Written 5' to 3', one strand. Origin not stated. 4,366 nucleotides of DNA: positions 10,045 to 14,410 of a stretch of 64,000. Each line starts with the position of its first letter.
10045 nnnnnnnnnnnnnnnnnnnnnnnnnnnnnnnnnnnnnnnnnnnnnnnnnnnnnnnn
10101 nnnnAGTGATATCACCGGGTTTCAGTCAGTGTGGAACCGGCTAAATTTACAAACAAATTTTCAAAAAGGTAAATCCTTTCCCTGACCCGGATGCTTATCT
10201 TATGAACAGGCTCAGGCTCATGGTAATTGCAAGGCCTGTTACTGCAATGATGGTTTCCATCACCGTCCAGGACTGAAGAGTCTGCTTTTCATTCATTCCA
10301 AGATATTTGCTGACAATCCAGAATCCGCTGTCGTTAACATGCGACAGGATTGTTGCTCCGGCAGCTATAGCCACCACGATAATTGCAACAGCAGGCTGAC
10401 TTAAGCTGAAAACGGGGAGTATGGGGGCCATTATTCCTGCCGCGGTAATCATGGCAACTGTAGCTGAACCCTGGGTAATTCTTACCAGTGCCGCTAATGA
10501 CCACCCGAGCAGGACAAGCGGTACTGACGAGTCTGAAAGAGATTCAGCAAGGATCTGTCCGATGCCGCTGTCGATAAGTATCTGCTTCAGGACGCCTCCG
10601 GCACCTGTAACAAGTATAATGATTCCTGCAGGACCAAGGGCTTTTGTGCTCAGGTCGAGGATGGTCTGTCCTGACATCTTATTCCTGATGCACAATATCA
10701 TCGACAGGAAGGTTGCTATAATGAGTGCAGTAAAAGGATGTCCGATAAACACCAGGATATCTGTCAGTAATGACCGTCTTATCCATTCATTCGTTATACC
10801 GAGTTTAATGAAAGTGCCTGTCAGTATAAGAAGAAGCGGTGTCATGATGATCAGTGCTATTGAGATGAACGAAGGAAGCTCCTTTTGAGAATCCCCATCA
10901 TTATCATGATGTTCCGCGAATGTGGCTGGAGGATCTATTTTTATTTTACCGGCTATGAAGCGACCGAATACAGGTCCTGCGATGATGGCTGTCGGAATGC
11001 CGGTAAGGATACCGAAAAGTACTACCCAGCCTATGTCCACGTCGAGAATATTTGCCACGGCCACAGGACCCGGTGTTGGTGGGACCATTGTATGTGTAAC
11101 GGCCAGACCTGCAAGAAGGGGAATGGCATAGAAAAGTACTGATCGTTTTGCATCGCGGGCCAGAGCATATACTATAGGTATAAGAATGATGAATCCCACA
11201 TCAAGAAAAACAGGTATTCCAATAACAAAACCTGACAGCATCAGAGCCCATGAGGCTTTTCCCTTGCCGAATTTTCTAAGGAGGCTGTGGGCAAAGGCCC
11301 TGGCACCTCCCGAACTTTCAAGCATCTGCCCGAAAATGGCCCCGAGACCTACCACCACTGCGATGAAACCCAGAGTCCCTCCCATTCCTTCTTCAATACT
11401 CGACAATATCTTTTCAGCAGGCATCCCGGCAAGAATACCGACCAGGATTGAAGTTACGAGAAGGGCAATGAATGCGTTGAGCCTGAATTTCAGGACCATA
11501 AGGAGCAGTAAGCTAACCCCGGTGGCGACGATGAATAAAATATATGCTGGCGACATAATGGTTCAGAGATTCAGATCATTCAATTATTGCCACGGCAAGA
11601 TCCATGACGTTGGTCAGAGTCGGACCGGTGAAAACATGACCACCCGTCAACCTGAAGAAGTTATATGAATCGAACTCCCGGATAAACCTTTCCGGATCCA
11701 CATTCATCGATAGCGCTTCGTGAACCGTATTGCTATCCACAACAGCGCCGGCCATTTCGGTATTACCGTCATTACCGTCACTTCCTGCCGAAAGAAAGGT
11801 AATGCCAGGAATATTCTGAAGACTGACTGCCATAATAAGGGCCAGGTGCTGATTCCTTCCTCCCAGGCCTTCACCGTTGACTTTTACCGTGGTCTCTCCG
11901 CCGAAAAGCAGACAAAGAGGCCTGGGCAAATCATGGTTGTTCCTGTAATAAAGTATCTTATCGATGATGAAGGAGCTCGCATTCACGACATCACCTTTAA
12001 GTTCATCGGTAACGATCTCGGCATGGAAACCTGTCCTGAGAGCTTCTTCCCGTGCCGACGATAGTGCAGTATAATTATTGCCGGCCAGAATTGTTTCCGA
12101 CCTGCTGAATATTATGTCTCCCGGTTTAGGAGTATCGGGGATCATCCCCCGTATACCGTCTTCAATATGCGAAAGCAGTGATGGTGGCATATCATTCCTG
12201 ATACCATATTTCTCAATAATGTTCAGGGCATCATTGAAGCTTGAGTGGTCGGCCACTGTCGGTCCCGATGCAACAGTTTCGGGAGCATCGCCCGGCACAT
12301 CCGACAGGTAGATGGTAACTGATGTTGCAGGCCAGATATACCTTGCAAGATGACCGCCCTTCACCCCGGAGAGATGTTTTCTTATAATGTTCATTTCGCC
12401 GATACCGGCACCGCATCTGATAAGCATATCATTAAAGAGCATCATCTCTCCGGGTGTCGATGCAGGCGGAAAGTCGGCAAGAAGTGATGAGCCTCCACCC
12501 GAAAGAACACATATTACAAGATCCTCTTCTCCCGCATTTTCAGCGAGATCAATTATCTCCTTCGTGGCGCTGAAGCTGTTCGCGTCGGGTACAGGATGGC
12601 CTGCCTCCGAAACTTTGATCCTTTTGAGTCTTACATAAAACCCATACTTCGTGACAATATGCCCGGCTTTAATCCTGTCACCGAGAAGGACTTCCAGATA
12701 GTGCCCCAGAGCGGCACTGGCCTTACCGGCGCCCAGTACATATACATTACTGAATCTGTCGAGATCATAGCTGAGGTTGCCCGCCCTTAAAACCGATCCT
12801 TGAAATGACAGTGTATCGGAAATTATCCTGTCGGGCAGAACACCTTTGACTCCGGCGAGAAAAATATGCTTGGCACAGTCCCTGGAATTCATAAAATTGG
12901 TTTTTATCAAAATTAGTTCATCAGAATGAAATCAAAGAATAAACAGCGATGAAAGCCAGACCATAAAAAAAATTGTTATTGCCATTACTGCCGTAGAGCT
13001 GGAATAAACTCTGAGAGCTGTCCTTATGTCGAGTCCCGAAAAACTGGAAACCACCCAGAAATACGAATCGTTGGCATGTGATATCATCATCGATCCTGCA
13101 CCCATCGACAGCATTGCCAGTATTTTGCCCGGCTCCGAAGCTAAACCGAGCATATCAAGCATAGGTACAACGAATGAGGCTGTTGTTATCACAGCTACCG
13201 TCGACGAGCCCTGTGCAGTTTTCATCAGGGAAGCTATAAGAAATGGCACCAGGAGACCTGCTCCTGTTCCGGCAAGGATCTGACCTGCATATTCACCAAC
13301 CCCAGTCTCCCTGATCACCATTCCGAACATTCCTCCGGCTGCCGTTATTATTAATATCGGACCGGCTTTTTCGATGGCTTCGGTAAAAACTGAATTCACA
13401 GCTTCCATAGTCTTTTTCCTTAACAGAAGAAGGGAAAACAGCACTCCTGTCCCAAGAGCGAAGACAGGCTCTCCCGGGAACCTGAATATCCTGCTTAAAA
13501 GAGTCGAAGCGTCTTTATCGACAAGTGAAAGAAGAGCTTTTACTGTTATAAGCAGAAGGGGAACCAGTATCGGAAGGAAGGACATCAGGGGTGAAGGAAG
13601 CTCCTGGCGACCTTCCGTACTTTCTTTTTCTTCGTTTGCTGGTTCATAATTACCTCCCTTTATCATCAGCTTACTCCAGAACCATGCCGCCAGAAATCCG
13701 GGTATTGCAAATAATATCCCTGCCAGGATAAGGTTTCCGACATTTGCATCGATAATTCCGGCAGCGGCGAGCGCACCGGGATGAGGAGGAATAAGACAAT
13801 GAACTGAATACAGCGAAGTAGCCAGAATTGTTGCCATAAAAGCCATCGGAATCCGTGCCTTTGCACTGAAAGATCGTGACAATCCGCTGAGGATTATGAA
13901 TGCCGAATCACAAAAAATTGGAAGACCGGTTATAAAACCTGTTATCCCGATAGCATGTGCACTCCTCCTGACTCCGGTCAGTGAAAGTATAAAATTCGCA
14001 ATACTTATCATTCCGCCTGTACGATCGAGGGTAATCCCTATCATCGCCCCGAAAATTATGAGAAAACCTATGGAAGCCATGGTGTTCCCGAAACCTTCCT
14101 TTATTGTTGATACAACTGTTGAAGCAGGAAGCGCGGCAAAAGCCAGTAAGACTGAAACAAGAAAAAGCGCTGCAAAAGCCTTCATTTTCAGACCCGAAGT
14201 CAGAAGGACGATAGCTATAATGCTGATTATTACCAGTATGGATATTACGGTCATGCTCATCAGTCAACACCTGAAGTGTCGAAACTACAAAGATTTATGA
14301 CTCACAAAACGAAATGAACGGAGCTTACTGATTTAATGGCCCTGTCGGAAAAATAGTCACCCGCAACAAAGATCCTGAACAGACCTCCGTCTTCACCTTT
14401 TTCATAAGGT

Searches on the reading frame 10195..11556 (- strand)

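Call 44: search_protein_families(library=pfam, proteins=[window:10195-11556:-], max_evalue=0.00001)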
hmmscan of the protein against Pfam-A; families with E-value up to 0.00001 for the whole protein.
window:10195-11556:- (453 aa): 2 families
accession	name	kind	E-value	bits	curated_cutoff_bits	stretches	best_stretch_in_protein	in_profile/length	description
PF02447.22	GntP_permease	-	1.7e-146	488.9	22.5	1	6-450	2-439/440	GntP family permease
PF03600.22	CitMHS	-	2.4e-12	47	31.9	1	21-395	5-333/336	Citrate transporter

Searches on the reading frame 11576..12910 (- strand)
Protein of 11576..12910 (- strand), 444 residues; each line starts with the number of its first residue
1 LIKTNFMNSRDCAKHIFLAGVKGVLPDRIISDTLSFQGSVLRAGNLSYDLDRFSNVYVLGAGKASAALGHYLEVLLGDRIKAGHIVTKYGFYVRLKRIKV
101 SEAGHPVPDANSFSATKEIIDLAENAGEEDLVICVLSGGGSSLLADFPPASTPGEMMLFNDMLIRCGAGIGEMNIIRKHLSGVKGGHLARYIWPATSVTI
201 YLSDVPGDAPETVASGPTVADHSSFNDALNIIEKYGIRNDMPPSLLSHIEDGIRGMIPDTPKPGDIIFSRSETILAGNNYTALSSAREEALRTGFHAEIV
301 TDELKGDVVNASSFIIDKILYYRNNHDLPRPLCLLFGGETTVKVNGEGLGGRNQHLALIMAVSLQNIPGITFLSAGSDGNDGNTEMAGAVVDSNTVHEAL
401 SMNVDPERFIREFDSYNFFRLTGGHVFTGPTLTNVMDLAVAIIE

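Call 44: search_protein_families(library=pfam, proteins=[window:11576-12910:-], max_evalue=0.00001)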
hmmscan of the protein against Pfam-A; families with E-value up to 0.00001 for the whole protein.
window:11576-12910:- (444 aa): 2 families
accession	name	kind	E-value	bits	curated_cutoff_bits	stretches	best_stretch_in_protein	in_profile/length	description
PF13660.11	DUF4147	-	3.4e-71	239.8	23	1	13-250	2-234/234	Domain of unknown function (DUF4147)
PF05161.18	MOFRL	-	2.6e-37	127.7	28.3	1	332-437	1-106/106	MOFRL family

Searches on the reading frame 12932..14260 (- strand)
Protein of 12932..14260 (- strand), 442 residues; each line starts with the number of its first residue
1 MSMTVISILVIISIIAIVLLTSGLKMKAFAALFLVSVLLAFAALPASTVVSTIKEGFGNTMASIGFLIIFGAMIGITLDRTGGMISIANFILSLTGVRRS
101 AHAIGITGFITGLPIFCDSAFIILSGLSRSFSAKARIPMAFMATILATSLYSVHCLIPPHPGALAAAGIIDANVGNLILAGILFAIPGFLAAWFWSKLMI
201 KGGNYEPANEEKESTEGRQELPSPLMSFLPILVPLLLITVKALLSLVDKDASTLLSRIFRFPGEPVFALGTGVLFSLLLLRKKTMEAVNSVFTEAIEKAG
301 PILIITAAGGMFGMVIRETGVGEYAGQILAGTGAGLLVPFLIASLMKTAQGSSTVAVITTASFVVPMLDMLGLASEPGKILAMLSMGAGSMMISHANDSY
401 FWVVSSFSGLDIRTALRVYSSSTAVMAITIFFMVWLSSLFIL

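Call 44: search_protein_families(library=pfam, proteins=[window:12932-14260:-], max_evalue=0.00001)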
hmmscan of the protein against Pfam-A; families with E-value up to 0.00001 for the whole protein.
window:12932-14260:- (442 aa): 1 family
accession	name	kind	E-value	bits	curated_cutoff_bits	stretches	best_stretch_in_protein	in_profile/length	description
PF02447.22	GntP_permease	-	5.4e-89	299.4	22.5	1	8-439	4-439/440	GntP family permease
